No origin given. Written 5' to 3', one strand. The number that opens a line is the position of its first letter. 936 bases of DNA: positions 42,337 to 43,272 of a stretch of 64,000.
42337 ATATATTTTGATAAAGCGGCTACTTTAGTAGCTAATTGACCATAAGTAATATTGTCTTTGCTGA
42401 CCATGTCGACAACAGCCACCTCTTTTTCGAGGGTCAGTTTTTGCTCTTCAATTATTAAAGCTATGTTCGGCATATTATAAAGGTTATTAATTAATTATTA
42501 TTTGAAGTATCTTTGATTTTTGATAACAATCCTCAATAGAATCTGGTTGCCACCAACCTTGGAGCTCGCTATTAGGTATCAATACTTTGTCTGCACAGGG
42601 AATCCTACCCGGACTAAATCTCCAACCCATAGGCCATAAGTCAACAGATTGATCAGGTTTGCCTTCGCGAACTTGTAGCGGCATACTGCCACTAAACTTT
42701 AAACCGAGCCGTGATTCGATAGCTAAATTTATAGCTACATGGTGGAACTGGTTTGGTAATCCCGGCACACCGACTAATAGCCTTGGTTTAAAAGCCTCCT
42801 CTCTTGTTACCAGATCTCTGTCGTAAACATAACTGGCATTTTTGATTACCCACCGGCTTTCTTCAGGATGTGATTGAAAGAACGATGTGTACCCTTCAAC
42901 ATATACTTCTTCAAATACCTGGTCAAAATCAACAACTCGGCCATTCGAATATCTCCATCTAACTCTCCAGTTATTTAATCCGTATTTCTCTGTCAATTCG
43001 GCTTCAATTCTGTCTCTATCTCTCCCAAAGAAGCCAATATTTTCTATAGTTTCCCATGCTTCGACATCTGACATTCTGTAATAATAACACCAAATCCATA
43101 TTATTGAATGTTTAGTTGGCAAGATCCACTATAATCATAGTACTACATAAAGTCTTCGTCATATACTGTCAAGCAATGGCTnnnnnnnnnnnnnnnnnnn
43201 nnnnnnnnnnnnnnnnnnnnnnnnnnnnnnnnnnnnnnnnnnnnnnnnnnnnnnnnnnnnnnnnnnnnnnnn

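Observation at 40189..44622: Co-directional accessory operon next to tRNA-Asp: HNH nuclease, SEC-C-motif unknown, 211-aa unknown, adenylate-forming ligase, ANT(4')/KNTase-like nucleotidyltransferase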

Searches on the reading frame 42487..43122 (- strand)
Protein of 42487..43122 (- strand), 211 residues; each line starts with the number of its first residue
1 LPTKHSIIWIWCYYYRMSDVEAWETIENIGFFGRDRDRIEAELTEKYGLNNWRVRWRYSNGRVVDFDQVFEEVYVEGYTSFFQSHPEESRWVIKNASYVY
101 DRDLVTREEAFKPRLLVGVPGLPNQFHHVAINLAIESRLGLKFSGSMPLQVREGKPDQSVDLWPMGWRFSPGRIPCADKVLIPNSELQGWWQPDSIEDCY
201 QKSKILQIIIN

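Call 4: search_protein_families(library=pfam, proteins=[window:42487-43122:-], max_evalue=0.1)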
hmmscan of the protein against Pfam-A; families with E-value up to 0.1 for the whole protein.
window:42487-43122:- (211 aa): 0 families

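Call 5: search_protein_families(library=ncbifam, proteins=[window:42487-43122:-], max_evalue=0.1)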
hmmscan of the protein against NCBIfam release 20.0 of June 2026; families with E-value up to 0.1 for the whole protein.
window:42487-43122:- (211 aa): 0 families

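Call 6: search_protein_families(library=padloc, proteins=[window:42487-43122:-], max_evalue=0.1)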
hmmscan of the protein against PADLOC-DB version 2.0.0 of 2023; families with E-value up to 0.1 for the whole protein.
window:42487-43122:- (211 aa): 0 families

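Call 10: find_homologous_proteins(query=window:42487-43074:-, max_evalue=0.001)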
Query window:42487-43074:- (195 aa): 2 proteins with E <= 0.001 among 58 candidates.
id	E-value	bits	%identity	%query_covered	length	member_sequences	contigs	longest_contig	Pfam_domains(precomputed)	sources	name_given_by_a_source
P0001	1.0e-131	455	100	100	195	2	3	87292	-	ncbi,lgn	-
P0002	6.9e-94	331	72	98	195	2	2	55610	-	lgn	-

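Call 14: find_encoding_contigs(protein=P0002, flank=10000, max_places=4)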
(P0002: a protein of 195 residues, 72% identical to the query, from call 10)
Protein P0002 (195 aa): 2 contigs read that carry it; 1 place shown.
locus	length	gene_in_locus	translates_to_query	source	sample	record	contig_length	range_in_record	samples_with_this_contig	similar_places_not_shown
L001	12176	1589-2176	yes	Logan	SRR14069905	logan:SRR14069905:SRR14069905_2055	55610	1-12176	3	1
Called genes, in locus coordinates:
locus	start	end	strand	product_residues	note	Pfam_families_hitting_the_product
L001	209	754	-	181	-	-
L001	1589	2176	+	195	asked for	-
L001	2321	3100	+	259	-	PF07827:KNTase_C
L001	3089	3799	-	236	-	PF00702:Hydrolase, PF13419:HAD_2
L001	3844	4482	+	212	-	PF13302:Acetyltransf_3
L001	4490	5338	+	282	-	PF00480:ROK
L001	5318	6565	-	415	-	PF02403:Seryl_tRNA_N, PF00587:tRNA-synt_2b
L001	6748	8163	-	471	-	-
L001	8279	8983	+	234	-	PF02698:DUF218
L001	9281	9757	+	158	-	-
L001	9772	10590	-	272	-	PF03477:ATP-cone (weak), PF04471:Mrr_cat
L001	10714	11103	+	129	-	-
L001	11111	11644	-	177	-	PF20408:Abhydrolase_11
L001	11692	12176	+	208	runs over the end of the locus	PF00300:His_Phos_1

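Call 24: search_protein_representatives(alignment_id=A1)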
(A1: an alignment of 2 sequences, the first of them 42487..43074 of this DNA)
Query: 2 sequences, 195 profile positions. Proteins with E-value up to 0.001 (for the whole library): 257; up to 1e-10: 95; up to 1e-30: 15. The best 150 are listed.
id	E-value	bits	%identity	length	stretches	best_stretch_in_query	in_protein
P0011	7.2e-54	198.5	-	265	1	3-193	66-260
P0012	1.6e-52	194.0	-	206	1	14-193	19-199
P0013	1.5e-49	184.4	-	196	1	2-194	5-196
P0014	9.9e-49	181.7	-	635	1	2-193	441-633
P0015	1.5e-47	177.8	-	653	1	2-194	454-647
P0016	5.5e-42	159.7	-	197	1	6-193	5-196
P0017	7.0e-42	159.4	-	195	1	4-192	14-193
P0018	2.2e-41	157.7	-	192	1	6-193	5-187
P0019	1.8e-39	151.5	-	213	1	5-193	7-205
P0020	6.9e-38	146.3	-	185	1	6-193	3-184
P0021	2.6e-35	137.9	-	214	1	4-194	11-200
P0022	4.1e-35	137.3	-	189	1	14-193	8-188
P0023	2.9e-34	134.5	-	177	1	14-191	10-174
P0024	3.8e-34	134.1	-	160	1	43-193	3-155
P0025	4.7e-34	133.8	-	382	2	4-191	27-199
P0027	4.7e-30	120.8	-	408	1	4-193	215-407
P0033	6.5e-25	104.0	-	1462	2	14-190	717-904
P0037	1.1e-18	83.7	-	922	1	14-192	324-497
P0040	9.1e-18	80.7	-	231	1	7-193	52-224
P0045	1.3e-16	76.9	-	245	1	5-193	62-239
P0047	2.2e-16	76.2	-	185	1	3-194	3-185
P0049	4.0e-16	75.3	-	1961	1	11-192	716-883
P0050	5.2e-16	74.9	-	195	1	1-193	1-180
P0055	1.6e-15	73.3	-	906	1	5-190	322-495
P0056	3.4e-15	72.3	-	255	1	6-193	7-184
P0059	1.6e-14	70.1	-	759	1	7-193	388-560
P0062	2.5e-14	69.5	-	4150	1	12-191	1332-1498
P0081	1.1e-12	64.1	-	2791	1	14-192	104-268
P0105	8.4e-11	57.9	-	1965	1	5-193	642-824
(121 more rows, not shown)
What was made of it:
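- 42487..43074 (-): u195: a 195-aa member of an unnamed protein family linked to (deoxy)nucleotide metabolism. The fold has no solved relative. The exhaustive search finds 257 cluster representatives at E<=1e-3 (call 24).
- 257 cluster representatives (call 24).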

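Call 27: search_protein_families(library=pfam, proteins=[P0014, P0015, P0033, P0037, P0049, P0027, P0025, P0059, P0055, P0011], max_evalue=0.001)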
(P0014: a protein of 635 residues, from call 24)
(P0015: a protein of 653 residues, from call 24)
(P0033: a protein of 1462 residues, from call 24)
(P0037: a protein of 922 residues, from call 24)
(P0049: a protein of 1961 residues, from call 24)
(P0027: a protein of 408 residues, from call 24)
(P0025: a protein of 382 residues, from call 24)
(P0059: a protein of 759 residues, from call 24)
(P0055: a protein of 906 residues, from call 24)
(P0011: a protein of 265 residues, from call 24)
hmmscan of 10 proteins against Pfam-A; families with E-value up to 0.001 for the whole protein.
P0014 (635 aa): 0 families

P0015 (653 aa): 0 families

P0033 (1462 aa): 0 families

P0037 (922 aa): 1 family
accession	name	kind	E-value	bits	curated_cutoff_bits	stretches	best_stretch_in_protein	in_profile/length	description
PF02636.23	Methyltransf_28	-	3e-08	33.9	23.3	1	679-894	18-187/249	Putative S-adenosyl-L-methionine-dependent methyltransferase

P0049 (1961 aa): 0 families

P0027 (408 aa): 1 family
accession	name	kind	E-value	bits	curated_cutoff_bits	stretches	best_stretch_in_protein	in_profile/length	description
PF04115.18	Ureidogly_lyase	-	9e-06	25.9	23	1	25-170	3-135/162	Ureidoglycolate lyase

P0025 (382 aa): 1 family
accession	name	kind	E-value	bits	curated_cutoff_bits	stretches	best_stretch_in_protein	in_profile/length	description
PF15569.11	Imm40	-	0.00057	20.8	25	0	102-140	34-73/90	Immunity protein 40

P0059 (759 aa): 1 family
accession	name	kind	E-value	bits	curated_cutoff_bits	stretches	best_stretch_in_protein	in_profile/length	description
PF01467.32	CTP_transf_like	-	1.2e-18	68.1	21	1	568-732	1-132/133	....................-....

P0055 (906 aa): 0 families

P0011 (265 aa): 0 families

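Call 31: search_protein_families(library=phrogs, proteins=[window:42487-43074:-], max_evalue=0.01)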
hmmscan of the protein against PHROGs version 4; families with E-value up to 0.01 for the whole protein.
window:42487-43074:- (195 aa): 0 families

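Call 34: find_encoding_contigs(protein=P0013, flank=6000, max_places=3)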
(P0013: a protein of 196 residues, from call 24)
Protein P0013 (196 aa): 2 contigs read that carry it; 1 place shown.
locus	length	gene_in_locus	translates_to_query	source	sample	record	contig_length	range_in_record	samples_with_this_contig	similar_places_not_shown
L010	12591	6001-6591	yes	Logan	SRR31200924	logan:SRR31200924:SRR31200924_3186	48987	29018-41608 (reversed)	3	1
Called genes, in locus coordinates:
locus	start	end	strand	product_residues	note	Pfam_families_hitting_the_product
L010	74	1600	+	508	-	PF13541:ChlI, PF00158:Sigma54_activat (faint), PF01078:Mg_chelatase, PF07728:AAA_5 (weak), PF13335:Mg_chelatase_C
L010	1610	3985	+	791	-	PF00690:Cation_ATPase_N (weak), PF00122:E1-E2_ATPase, PF00702:Hydrolase, PF13246:Cation_ATPase, PF00689:Cation_ATPase_C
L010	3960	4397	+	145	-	PF02580:Tyr_Deacylase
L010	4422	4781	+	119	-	-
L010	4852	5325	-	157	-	-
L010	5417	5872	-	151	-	PF22811:Zn_ribbon_NrdR, PF03477:ATP-cone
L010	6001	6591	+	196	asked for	-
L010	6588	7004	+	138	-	PF12643:MazG-like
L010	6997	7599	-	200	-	PF00730:HhH-GPD, PF00633:HHH (weak)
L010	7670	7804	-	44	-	PF18930:DUF5679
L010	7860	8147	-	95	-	-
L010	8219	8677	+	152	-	PF14584:DUF4446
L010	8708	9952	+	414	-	PF11258:DUF3048, PF17479:DUF3048_C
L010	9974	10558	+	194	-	-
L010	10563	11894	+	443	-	PF21760:SecD_1st, PF22599:SecDF_P1_head, PF02355:SecD_SecF_C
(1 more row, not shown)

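Call 35: find_encoding_contigs(protein=P0012, flank=6000, max_places=3)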
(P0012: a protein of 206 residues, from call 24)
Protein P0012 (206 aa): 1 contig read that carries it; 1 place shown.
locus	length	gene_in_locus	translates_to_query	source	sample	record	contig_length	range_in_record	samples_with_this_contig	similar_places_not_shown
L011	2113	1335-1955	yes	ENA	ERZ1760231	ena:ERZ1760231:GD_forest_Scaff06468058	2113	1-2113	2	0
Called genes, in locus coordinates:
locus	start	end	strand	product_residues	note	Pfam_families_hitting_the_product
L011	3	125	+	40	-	?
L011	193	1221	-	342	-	-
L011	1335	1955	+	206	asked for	-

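Call 36: predict_structure(alignment_id=A3)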
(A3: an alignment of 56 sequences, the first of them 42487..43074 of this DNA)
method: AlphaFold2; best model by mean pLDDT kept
length: 195 residues; sequences in the alignment: 56
mean_pLDDT: 96.0   pTM: 0.91
mean pLDDT of the five models: 96.0, 95.8, 95.7, 95.4, 95.2
residues with pLDDT >= 90: 182; 70-90: 10; 50-70: 2; < 50: 1
segments of 3 or more residues with pLDDT < 50: none
pLDDT, mean of each block of 10 residues (from residue 1): 81 93 97 98 98 99 99 98 97 98 95 98 98 93 92 97 98 97 98 94
secondary structure, 60 per line:
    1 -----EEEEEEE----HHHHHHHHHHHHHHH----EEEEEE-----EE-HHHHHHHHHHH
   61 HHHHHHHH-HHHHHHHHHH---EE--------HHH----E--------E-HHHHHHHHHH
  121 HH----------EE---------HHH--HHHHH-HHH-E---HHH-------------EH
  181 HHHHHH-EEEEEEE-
elements in order: E6-12 H17-31 E36-41 H50-68 H70-79 H111-122 H149-153 H180-186 E188-194
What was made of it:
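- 42487..43074 (-): The model has pLDDT 96 (call 36).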

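Call 40: fold_search(model_id=the predicted structure, library=pdb)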
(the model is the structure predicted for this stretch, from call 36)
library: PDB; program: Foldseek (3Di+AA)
matches with E <= 10: 140; with E <= 0.001: 0
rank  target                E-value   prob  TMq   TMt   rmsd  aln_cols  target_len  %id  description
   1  2ebd_A                1.2e+00  0.05  0.20  0.15  15.8       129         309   13  Crystal structure of 3-oxoacyl-[acyl-carrier-protein] synthase III from Aquifex aeolicus VF5 (released 2007-08-14)
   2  2rdh_B                2.0e+00  0.07  0.11  0.12   4.5        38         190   18  Crystal structure of Staphylococcal Superantigen-Like protein 11 (released 2007-12-18)
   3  7ywk_A                2.0e+00  0.03  0.16  0.10  14.2       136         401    8  Crystal structure of an engineered TycA variant, TycApPLA, in complex with AMP (released 2022-09-21)
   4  4qgr_B                2.2e+00  0.03  0.12  0.07  12.7       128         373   11  Crystal structure of a DegT DnrJ EryC1 StrS aminotransferase from Brucella abortus (released 2014-06-18)
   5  2x3e_A                2.3e+00  0.03  0.19  0.13  16.6       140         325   14  Crystal structure of 3-oxoacyl-(acyl carrier protein) synthase III, FabH from Pseudomonas aeruginosa PAO1 (released 2010-07-28)
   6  3gwe_A                2.5e+00  0.04  0.18  0.12  11.2       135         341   12  2.1 Angstrom crystal structure of 3-oxoacyl-(acyl-carrier-protein) synthase III (released 2009-04-28)
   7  2x3e_B                2.5e+00  0.03  0.19  0.14  16.8       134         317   13  Crystal structure of 3-oxoacyl-(acyl carrier protein) synthase III, FabH from Pseudomonas aeruginosa PAO1 (released 2010-07-28)
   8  4mjs_J                2.6e+00  0.06  0.13  0.24   4.6        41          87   10  crystal structure of a PB1 complex (released 2014-08-27)
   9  9bov_A                2.6e+00  0.03  0.17  0.04   6.6        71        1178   17  Structure of electron bifurcating Nfn-ABC complexed with NAD from Caldicellulosiruptor saccharolyticus (released 2025-03-05)
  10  9c6z                  2.8e+00  0.06  0.12  0.12   4.4        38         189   18  Crystal structure of Staphylococcal Superantigen-Like protein 11 in complex with FB127 (released 2025-10-08)
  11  6jm4_B                3.0e+00  0.07  0.16  0.33   4.8        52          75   13  The crystal structure of PB1 homo-dimer of human P62/SQSTM1 (released 2020-01-15)
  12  4nj6_F                3.0e+00  0.06  0.14  0.26   9.7        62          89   13  PB1 Domain of AtARF7 (released 2014-03-26)
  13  2ktr_MODEL_1_B        3.0e+00  0.05  0.14  0.24   4.6        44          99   16  NMR structure of p62 PB1 dimer determined based on PCS (released 2010-04-07)
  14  4qgr_A                3.0e+00  0.03  0.15  0.09  12.6       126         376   11  Crystal structure of a DegT DnrJ EryC1 StrS aminotransferase from Brucella abortus (released 2014-06-18)
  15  8pv3_CB               3.0e+00  0.01  0.15  0.12  17.2       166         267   10  Chaetomium thermophilum pre-60S State 9 - pre-5S rotation - immature H68/H69 - composite structure (released 2023-11-15)
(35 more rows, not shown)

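Call 43: search_solved_structures(query=A3, max_evalue=1, show_alignments=2)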
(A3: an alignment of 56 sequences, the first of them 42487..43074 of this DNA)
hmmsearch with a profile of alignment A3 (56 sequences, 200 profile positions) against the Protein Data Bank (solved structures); distinct sequences matched with E-value up to 1: 1.
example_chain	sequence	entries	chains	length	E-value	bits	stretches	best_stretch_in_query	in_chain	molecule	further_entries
2j8a_A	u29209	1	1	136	0.54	13.1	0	65-110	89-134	HISTONE-LYSINE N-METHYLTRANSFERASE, H3 LYSINE-4 SPECIFIC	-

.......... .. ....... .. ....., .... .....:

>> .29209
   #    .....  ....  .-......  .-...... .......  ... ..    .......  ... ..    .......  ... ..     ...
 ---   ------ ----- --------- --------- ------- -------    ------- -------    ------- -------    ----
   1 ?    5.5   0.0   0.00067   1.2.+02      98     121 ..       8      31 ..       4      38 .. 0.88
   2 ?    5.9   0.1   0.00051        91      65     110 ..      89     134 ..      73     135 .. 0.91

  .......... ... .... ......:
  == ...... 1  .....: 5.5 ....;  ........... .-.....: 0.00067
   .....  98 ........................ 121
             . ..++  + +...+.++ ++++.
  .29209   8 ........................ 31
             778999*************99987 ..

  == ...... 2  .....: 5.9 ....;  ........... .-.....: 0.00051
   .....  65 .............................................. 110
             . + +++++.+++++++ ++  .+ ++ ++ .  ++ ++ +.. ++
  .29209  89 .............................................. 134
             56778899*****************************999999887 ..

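Call 44: fold_search(model_id=the predicted structure, library=viral)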
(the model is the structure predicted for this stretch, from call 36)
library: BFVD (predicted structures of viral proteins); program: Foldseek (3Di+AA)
matches with E <= 10: 108; with E <= 0.001: 0
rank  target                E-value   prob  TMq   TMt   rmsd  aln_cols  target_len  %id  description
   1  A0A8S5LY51            4.2e-01  0.04  0.14  0.10  15.5       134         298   13  Response regulator protein [Myoviridae sp. ctrnx29]
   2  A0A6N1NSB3            4.8e-01  0.08  0.21  0.12  16.3       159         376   15  Uncharacterized protein [Tupanvirus deep ocean]
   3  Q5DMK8                7.1e-01  0.06  0.17  0.23   7.6        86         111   12  ribonuclease H [Escherichia phage T5]
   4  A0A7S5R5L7            1.1e+00  0.08  0.09  0.16   6.5        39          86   20  (no name in the UniProt tables at hand)
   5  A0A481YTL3            1.5e+00  0.03  0.19  0.10  15.2       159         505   12  Uncharacterized protein [Marseillevirus LCMAC102]
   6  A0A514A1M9            1.9e+00  0.02  0.18  0.20  14.6       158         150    9  ribonuclease H [Aeromonas phage LAh10]
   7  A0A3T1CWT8            1.9e+00  0.01  0.10  0.11  15.3       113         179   10  Uncharacterized protein [Acanthamoeba castellanii medusavirus J1]
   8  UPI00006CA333         2.0e+00  0.02  0.14  0.14  14.2        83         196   20  (no name look-up for this kind of identifier)
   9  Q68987                2.0e+00  0.02  0.16  0.20  15.3       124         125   10  Pol protein (Fragment) [Human endogenous retrovirus]
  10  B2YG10                2.3e+00  0.02  0.17  0.09  17.2       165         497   15  Putative vacuolar sorting ATPase [Musca hytrovirus(isolate Musca domestica/United States/Boucias/-)]
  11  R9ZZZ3                2.6e+00  0.04  0.12  0.21   8.4        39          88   13  Uncharacterized protein [Cellulophaga phage phi14:2]
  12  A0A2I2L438            2.8e+00  0.06  0.11  0.18   3.2        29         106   24  Uncharacterized protein [Orpheovirus IHUMI-LCC2]
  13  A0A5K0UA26            2.8e+00  0.01  0.10  0.03  11.1        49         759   14  Uncharacterized protein [Yasminevirus sp. GU-2018]
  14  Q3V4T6                2.8e+00  0.01  0.11  0.08  18.6       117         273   10  Structural protein ORF273 [Acidianus two-tailed virus]
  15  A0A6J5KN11            3.0e+00  0.04  0.12  0.21   5.5        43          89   21  WYL domain containing protein [uncultured Caudovirales phage]
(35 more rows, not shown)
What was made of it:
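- Tried and rejected: Foldseek against PDB and BFVD gave nothing (calls 40, 44).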

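Call 47: find_related_loci(query=A4, collection=genome_contigs, flank=7000)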
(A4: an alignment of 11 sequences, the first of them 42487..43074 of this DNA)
Query A4 (195 aa) in genome_contigs; peptide patterns used: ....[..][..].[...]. (x = any residue, [..] = any of these).
21 stretches matched a pattern; 15 encode a relative of the query (tblastn E <= 1e-3); 15 distinct loci.
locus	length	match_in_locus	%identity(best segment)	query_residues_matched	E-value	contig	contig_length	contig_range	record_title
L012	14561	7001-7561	52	5-192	5e-64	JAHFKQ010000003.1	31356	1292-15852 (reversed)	MAG: Candidatus Collierbacteria bacterium isolate nzgw413 NODE_1301_length_31357_cov_3.426079, whole genome shotgun sequ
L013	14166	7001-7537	51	13-192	2e-61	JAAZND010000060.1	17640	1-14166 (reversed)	MAG: Candidatus Beckwithbacteria bacterium isolate AS27yjCOA_127 112664_AS27, whole genome shotgun sequence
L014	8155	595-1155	48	5-192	8e-61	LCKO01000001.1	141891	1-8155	MAG: Candidatus Collierbacteria bacterium GW2011_GWB2_45_17 UX01_C0001, whole genome shotgun sequence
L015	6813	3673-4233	48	5-192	1e-59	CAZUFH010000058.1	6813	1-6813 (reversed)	MAG TPA_asm: uncultured Pseudomonadales bacterium isolate SRP050083_co2_371 genome assembly, contig: NODE_9931_length_68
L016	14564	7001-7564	47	3-190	1e-59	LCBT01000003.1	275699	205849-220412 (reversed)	MAG: Candidatus Daviesbacteria bacterium GW2011_GWA1_41_61 UU73_C0003, whole genome shotgun sequence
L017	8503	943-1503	47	5-192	2e-58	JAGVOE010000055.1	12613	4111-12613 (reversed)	MAG: Candidatus Woesebacteria bacterium isolate DeMMO3_54 c_000000045445, whole genome shotgun sequence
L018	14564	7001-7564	46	4-192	3e-58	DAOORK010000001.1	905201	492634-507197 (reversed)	MAG TPA_asm: Candidatus Woesebacteria bacterium isolate AMR_MDS_2547 NODE_2_length_905201_cov_27.448945, whole genome sh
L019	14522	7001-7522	49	14-188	5e-57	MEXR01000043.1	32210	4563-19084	MAG: Candidatus Amesbacteria bacterium RIFOXYB1_FULL_44_23 rifoxyb1_full_scaffold_539, whole genome shotgun sequence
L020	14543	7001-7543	51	5-192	1e-56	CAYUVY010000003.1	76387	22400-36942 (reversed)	MAG TPA_asm: uncultured Gammaproteobacteria bacterium isolate SRP298887_co1_124 genome assembly, contig: NODE_154_length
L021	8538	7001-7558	46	7-192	7e-55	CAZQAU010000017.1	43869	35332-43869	MAG TPA_asm: uncultured Gammaproteobacteria bacterium isolate SRP292972_co1_101 genome assembly, contig: NODE_493_length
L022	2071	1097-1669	44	4-192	5e-53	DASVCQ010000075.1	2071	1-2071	MAG TPA_asm: Patescibacteria group bacterium isolate SMAG_U2010 k141_1630633, whole genome shotgun sequence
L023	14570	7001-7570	41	7-195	4e-48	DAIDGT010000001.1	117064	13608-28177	MAG TPA_asm: bacterium isolate clean329 NODE_1_length_117064_cov_4.656244, whole genome shotgun sequence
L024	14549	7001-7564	41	6-192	4e-46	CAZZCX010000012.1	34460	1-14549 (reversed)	MAG TPA_asm: uncultured Gammaproteobacteria bacterium isolate SRP173033_co1_414 genome assembly, contig: NODE_1761_lengt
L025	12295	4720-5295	38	5-195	8e-46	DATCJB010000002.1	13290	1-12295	MAG TPA_asm: Patescibacteria group bacterium isolate SMAG_U7874 k141_2049696, whole genome shotgun sequence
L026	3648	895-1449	40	4-192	2e-36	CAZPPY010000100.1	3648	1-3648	MAG TPA_asm: uncultured Candidatus Saccharibacteria bacterium isolate SRP193066_co1_223 genome assembly, contig: NODE_25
